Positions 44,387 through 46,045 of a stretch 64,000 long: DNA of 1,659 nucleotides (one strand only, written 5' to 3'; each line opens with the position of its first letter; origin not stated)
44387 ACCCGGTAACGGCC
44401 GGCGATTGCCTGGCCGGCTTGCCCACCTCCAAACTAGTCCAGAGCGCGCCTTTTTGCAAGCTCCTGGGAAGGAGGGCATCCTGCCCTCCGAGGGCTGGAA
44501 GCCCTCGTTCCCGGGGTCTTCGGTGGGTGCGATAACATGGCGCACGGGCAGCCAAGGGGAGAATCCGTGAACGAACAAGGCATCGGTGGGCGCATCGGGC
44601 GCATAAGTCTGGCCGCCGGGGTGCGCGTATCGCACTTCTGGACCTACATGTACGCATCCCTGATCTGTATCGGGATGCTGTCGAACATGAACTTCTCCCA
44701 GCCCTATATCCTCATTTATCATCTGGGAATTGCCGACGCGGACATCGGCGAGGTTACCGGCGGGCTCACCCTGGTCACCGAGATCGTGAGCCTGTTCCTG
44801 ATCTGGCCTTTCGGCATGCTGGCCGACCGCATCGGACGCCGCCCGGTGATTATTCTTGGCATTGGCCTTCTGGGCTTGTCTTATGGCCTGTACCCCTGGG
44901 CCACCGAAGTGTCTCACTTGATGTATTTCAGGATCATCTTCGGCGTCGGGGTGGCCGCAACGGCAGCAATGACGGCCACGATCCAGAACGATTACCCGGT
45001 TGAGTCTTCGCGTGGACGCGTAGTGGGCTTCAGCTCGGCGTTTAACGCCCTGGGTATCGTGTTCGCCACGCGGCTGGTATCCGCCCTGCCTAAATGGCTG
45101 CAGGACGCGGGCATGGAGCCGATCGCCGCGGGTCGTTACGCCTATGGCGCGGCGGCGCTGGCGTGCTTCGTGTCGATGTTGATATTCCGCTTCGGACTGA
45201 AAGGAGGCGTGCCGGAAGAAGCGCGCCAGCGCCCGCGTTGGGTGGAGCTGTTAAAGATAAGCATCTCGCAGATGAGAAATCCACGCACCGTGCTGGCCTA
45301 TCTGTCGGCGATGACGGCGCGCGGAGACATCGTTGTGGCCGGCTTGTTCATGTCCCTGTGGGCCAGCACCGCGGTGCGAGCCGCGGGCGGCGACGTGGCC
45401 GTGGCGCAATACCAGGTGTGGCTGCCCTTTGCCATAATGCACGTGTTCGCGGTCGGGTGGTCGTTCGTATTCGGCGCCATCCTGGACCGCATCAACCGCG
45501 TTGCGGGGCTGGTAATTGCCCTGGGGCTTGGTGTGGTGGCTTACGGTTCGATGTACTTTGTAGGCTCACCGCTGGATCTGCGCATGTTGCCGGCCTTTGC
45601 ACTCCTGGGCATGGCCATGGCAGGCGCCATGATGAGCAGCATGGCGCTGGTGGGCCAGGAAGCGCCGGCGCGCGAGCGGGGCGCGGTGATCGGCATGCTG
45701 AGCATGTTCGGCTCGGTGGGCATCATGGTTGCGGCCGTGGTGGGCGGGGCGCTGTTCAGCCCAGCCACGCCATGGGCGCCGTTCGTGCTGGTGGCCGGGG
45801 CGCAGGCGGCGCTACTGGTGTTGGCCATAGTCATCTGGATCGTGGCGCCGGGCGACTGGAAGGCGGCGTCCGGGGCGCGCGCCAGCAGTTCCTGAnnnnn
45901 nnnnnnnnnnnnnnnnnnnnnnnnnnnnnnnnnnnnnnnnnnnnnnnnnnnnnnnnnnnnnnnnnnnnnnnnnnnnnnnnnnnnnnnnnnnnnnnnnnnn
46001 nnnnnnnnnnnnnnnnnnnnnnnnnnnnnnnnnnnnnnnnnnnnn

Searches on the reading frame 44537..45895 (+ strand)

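Call 79: search_protein_families(library=pfam, proteins=[window:44537-45895:+], max_evalue=0.00001)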
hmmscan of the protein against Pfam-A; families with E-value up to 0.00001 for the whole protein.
window:44537-45895:+ (452 aa): 3 families
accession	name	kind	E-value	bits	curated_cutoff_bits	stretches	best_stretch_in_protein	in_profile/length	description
PF07690.21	MFS_1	-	2.1e-30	106.3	33.4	2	42-345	6-291/347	Major Facilitator Superfamily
PF00083.30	Sugar_tr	-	1.7e-07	31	22.3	1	81-184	55-161/452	Sugar (and other) transporter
PF01770.24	Folate_carrier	-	3.9e-06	26.3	27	1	34-169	2-137/412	Reduced folate carrier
